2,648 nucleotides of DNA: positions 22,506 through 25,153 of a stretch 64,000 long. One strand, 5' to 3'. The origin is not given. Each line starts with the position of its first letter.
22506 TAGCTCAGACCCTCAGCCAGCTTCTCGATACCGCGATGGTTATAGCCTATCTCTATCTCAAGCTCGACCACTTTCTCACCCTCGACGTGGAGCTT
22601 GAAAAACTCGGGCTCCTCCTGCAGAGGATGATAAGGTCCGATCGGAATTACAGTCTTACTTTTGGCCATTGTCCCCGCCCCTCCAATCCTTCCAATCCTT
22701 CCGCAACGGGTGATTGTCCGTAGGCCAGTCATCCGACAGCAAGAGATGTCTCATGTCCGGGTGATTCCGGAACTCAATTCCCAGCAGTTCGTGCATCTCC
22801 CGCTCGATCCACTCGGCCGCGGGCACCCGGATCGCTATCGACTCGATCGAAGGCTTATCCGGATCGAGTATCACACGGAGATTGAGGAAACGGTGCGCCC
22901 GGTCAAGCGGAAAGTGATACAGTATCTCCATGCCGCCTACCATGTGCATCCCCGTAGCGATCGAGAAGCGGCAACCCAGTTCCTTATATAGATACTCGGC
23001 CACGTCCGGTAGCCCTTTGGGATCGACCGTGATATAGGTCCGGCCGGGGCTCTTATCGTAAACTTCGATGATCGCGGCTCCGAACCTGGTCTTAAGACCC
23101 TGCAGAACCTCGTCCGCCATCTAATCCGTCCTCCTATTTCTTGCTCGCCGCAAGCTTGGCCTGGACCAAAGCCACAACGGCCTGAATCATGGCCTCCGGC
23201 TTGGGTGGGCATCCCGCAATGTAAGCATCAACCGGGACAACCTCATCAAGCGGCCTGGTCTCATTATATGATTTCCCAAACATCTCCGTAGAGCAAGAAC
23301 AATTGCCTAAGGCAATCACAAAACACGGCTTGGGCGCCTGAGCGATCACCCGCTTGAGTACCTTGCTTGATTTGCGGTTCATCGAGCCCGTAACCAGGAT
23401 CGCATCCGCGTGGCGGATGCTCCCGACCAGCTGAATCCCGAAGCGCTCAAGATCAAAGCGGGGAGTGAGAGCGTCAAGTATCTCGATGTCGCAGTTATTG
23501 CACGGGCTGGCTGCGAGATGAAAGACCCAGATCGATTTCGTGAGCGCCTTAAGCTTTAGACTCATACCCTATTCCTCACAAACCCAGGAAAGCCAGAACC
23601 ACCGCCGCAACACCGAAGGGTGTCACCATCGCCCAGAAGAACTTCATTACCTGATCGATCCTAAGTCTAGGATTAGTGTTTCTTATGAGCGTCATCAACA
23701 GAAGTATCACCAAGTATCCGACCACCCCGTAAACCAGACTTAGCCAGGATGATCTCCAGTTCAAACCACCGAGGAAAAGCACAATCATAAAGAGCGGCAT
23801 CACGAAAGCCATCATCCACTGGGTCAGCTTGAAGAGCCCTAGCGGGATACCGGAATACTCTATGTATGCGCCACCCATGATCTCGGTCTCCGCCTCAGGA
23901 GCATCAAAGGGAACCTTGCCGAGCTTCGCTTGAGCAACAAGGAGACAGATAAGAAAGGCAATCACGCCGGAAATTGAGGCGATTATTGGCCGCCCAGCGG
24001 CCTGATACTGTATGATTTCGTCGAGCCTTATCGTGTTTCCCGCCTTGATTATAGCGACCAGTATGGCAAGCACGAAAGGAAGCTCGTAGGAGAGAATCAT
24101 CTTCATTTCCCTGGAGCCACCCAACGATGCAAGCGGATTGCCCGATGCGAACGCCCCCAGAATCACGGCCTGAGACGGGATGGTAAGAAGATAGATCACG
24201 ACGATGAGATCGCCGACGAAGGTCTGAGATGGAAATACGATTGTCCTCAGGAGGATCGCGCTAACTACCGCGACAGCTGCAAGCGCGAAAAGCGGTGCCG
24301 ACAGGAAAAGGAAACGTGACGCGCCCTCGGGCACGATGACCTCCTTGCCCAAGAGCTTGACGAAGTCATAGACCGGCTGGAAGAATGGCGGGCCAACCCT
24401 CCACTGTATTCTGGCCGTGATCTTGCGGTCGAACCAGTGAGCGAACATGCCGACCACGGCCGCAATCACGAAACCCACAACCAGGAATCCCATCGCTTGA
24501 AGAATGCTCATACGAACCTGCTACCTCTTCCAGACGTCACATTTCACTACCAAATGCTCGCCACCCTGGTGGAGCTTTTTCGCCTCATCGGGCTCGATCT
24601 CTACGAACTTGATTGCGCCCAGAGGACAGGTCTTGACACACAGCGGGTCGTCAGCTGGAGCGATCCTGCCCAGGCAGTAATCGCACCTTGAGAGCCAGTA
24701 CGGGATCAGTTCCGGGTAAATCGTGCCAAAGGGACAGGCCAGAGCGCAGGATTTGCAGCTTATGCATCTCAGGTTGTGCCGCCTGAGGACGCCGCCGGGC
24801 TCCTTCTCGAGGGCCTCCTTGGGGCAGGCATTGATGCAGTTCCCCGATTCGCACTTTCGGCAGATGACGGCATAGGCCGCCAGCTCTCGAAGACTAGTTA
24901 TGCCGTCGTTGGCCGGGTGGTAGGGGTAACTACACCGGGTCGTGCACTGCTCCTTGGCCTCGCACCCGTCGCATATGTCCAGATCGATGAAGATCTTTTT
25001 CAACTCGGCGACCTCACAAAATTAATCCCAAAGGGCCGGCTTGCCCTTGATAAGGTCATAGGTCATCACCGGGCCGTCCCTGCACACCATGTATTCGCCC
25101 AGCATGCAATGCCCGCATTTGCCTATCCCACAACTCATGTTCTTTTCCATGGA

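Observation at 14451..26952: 17-gene operon: NAD(P)H-linked, Mrp-embedded group-4 energy-converting [NiFe]-hydrogenase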

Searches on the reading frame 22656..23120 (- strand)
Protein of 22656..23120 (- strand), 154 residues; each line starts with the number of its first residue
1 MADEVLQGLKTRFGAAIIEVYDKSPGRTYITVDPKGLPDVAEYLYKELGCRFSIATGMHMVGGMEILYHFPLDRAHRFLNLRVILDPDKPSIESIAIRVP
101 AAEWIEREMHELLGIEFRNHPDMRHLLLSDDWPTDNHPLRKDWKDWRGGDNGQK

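Call 4: search_protein_families(library=pfam, proteins=[window:22656-23120:-], max_evalue=0.01)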
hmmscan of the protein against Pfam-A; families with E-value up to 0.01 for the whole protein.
window:22656-23120:- (154 aa): 1 family
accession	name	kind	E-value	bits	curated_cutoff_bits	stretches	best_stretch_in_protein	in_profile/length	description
PF00329.25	Complex1_30kDa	-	5e-27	95.3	22.5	1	30-143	1-118/124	Respiratory-chain NADH dehydrogenase, 30 Kd subunit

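Call 6: search_protein_families(library=ncbifam, proteins=[window:22656-23120:-], max_evalue=0.00001)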
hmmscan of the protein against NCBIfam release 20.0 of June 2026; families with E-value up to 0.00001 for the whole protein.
window:22656-23120:- (154 aa): 17 families
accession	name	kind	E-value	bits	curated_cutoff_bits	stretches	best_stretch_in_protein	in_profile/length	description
NF040611.1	F420_dehyd_FpoC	exception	1.6e-21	76.9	220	1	2-146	3-149/158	F420H2 dehydrogenase subunit FpoC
NF004735.0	PRK06074.2-2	equivalog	3.2e-20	72.6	176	1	2-145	3-148/158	NADH-quinone oxidoreductase subunit C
TIGR01961.1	NuoC_fam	subfamily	3.1e-18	66.5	122.45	1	34-144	7-119/122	NADH (or F420H2) dehydrogenase, subunit C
NF005832.0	PRK07735.1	equivalog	3.2e-18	66.2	431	1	31-145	310-425/430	NADH-quinone oxidoreductase subunit C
NF004737.0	PRK06074.2-4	equivalog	4.1e-18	65.7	144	1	17-144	3-125/150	NADH-quinone oxidoreductase subunit C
NF008728.0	PRK11742.1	equivalog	1.2e-13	50.3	840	1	64-144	95-173/598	NADH-quinone oxidoreductase subunit C/D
NF005856.0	PRK07785.1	equivalog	1.3e-13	51.4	224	1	7-143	82-222/246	NADH-quinone oxidoreductase subunit C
NF009141.0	PRK12494.1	equivalog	1.3e-13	51.2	175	1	29-143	45-163/175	NAD(P)H-quinone oxidoreductase subunit J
NF009808.0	PRK13292.1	equivalog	1.5e-13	49.5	1156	1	65-144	297-374/791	NADH-quinone oxidoreductase subunit B/C/D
NF004733.0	PRK06074.1-5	equivalog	1.6e-13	50.8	225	1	24-143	27-149/203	NADH-quinone oxidoreductase subunit C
NF006304.0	PRK08491.1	equivalog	6.9e-13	48.8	228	1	60-143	94-174/263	NADH-quinone oxidoreductase subunit C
NF004734.0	PRK06074.2-1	equivalog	2.7e-11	43.7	169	1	24-144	24-150/164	NADH-quinone oxidoreductase subunit C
NF004730.0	PRK06074.1-1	equivalog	1.7e-10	41.1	193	1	79-143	93-156/200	NADH-quinone oxidoreductase subunit C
NF004732.0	PRK06074.1-4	equivalog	2.7e-07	30.6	376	1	79-143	132-195/250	NADH-quinone oxidoreductase subunit C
NF004731.0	PRK06074.1-3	equivalog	3.2e-06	27.1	303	1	81-143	86-145/207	NADH-quinone oxidoreductase subunit C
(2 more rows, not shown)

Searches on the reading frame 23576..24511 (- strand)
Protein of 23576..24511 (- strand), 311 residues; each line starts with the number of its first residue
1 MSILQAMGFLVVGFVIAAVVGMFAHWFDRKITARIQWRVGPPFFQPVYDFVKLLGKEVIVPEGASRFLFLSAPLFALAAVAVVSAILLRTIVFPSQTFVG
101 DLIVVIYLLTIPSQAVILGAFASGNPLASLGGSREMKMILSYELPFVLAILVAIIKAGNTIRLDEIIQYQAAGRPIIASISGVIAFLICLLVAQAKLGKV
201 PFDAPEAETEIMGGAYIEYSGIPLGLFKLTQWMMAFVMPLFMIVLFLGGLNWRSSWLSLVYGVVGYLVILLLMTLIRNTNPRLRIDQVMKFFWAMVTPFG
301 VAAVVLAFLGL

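Call 4: search_protein_families(library=pfam, proteins=[window:23576-24511:-], max_evalue=0.01)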
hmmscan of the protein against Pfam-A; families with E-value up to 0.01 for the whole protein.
window:23576-24511:- (311 aa): 1 family
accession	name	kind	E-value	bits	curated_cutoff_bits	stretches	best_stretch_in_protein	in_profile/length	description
PF00146.26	NADHdh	-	4.7e-69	233.5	27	1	13-307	6-297/298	NADH dehydrogenase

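Call 6: search_protein_families(library=ncbifam, proteins=[window:23576-24511:-], max_evalue=0.00001)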
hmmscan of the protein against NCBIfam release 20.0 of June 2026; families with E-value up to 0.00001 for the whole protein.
window:23576-24511:- (311 aa): 7 families
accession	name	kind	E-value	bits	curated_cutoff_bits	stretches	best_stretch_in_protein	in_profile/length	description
NF004741.0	PRK06076.1-2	equivalog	1.6e-57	195.2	305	1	7-308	23-330/337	NADH-quinone oxidoreductase subunit NuoH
NF040610.1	F420_dehyd_FpoH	exception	1.8e-37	129.4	475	1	6-305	14-330/339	F420H2 dehydrogenase subunit FpoH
NF004745.0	PRK06076.1-6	equivalog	1.9e-36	126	450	1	11-306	22-328/341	NADH-quinone oxidoreductase subunit NuoH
NF004740.0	PRK06076.1-1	equivalog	2.4e-36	125.9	399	1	6-305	14-314/325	NADH-quinone oxidoreductase subunit NuoH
NF004744.0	PRK06076.1-5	equivalog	1.9e-33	116.1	542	1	13-252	36-282/372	NADH-quinone oxidoreductase subunit NuoH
NF004743.0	PRK06076.1-4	equivalog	8.9e-33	113.8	494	1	11-306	21-337/433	NADH-quinone oxidoreductase subunit NuoH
NF004742.0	PRK06076.1-3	equivalog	4.1e-30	105.2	531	1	8-306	27-343/356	NADH-quinone oxidoreductase subunit NuoH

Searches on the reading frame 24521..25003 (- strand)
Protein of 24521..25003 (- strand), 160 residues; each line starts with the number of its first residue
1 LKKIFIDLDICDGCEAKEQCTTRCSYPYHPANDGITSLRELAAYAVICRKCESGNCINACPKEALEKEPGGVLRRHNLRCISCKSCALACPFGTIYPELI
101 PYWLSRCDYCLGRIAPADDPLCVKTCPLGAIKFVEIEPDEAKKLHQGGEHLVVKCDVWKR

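Call 4: search_protein_families(library=pfam, proteins=[window:24521-25003:-], max_evalue=0.01)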
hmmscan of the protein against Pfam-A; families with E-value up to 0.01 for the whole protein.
window:24521-25003:- (160 aa): 10 families
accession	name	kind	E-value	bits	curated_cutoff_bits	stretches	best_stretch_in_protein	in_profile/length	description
PF13247.11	Fer4_11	-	2.3e-12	47.4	26.2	1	45-135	7-99/100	4Fe-4S dicluster domain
PF00037.32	Fer4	-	8.2e-09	35.4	21.1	1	79-96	7-24/24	4Fe-4S binding domain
PF13187.11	Fer4_9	-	9.9e-09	35.5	27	2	48-93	2-50/52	4Fe-4S dicluster domain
PF12838.12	Fer4_7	-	3.3e-08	34.3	27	1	48-93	2-51/52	4Fe-4S dicluster domain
PF13237.11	Fer4_10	-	7.6e-06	26.2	25.5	1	47-91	8-53/53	4Fe-4S dicluster domain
PF13484.11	Fer4_16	-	0.00025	22.2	30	0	79-98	1-20/66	4Fe-4S double cluster binding domain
PF12837.12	Fer4_6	-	0.00038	20.7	25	1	79-94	8-23/24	4Fe-4S binding domain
PF12797.12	Fer4_2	-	0.0011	19.2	24.5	1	79-92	9-22/22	4Fe-4S binding domain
PF12800.12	Fer4_4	-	0.0018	18.9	24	1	79-93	3-17/17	4Fe-4S binding domain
PF14697.11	Fer4_21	-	0.0041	17.7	35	1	48-93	8-55/59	4Fe-4S dicluster domain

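Call 6: search_protein_families(library=ncbifam, proteins=[window:24521-25003:-], max_evalue=0.00001)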
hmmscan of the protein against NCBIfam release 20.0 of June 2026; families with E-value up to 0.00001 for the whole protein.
window:24521-25003:- (160 aa): 21 families
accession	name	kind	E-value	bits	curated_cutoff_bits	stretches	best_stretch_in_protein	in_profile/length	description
TIGR02951.1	DMSO_dmsB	equivalog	6.9e-19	68.4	214.1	1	44-138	60-155/161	DMSO/selenate family reductase complex B subunit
NF045766.1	PhenlGlyoxDHPadI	equivalog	2.3e-15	56.3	700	1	4-135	7-137/443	NADH-dependent phenylglyoxylate dehydrogenase subunit beta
NF009408.0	PRK12769.1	equivalog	4.7e-15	54.7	1003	1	41-135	49-146/659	formate-dependent uric acid utilization protein AegA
NF009451.0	PRK12809.1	equivalog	7.8e-14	50.9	1154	1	39-135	47-138/639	formate-dependent uric acid utilization protein YgfT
NF008134.0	PRK10882.1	equivalog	2.4e-12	46.6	263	1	47-135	112-207/329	hydrogenase 2 operon protein HybA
NF007658.0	PRK10330.1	equivalog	4.9e-12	45.7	260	1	43-95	53-104/181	electron transport protein HydN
TIGR01582.1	FDH-beta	equivalog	6.4e-12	45.2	334.7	1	48-137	93-183/283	formate dehydrogenase subunit beta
NF045715.1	sulf_resp_HmcB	equivalog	1.4e-11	44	420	1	47-135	106-197/307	sulfate respiration complex iron-sulfur protein HmcB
TIGR03478.1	DMSO_red_II_bet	subfamily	4.8e-11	42.2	480.7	1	45-146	128-229/321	DMSO reductase family type II enzyme, iron-sulfur subunit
TIGR03149.1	cyt_nit_nrfC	equivalog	1.2e-10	41.2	377.6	1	47-141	93-189/225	cytochrome c nitrite reductase Fe-S protein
NF045797.1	DsrO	equivalog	2e-10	40.5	200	1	42-94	97-149/235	sulfate reduction electron transfer complex DsrMKJOP subunit DsrO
NF041715.1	arsenate_red_ArrB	equivalog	5.7e-10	39.1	450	1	44-95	53-104/233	arsenate respiratory reductase iron-sulfur subunit ArrB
NF042979.1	EthbenzDh_ebdB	equivalog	2e-08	33.5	740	1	44-145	149-250/354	ethylbenzene dehydrogenase subunit beta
NF011569.0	PRK14993.1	equivalog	4.3e-08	32.9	416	1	44-136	96-188/244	tetrathionate reductase subunit TtrB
NF038355.1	FDH3_beta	equivalog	8.7e-08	32.4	240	1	32-97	41-104/180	formate dehydrogenase FDH3 subunit beta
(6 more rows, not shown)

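Call 40: search_solved_structures(query=window:24521-25003:-, max_evalue=0.00001)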
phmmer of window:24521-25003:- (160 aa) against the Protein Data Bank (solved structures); distinct sequences matched with E-value up to 0.00001: 15.
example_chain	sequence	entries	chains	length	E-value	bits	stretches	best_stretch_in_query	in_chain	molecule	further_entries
1kqf_B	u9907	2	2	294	2.5e-12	50.3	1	48-134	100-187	FORMATE DEHYDROGENASE, NITRATE-INDUCIBLE, IRON-SULFUR SUBUNIT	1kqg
7qv7_B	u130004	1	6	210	4.4e-12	49.5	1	43-103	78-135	Hydrogen dependent carbon dioxide reductase subunit HycB4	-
9sw6_G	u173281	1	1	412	1e-11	48.3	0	52-96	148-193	Polyferredoxin protein MvhB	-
8c0z_C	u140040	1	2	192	1.1e-10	45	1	2-136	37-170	Iron-sulfur cluster-binding protein potential subunit of aldehyde oxidoreductase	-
6cz7_B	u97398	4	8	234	1.6e-10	44.5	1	22-95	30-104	4Fe-4S ferredoxin, iron-sulfur binding domain protein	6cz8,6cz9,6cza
9mqx_E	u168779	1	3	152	1.8e-10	44.2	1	4-138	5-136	Fe-S-cluster-containing hydrogenase subunit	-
2vpw_B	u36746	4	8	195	7.3e-10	42.3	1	6-141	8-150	NRFC PROTEIN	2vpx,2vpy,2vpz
7qv7_A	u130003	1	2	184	3e-09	40.3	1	45-95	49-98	Hydrogen dependent carbon dioxide reductase subunit HycB3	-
4ydd_B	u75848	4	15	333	1.6e-08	37.9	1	47-130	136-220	DMSO reductase family type II enzyme, iron-sulfur subunit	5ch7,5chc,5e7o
7z0s_B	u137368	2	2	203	5.1e-08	36.3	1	4-95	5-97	Formate hydrogenlyase subunit 2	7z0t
2ivf_B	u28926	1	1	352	1.2e-06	31.8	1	45-132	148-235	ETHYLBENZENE DEHYDROGENASE BETA-SUBUNIT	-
30gj_B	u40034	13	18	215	3.4e-06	30.3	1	67-135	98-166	Formate dehydrogenase, beta subunit, putative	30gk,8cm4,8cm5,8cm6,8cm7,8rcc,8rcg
8rc8_B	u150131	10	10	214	3.5e-06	30.3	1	67-135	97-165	Formate dehydrogenase, beta subunit, putative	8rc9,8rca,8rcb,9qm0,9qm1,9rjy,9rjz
6sdr_B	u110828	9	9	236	4.5e-06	29.9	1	67-135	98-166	Formate dehydrogenase, beta subunit, putative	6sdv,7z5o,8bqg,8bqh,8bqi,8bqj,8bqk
1q16_B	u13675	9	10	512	9.3e-06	28.9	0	47-136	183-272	Respiratory nitrate reductase 1 beta chain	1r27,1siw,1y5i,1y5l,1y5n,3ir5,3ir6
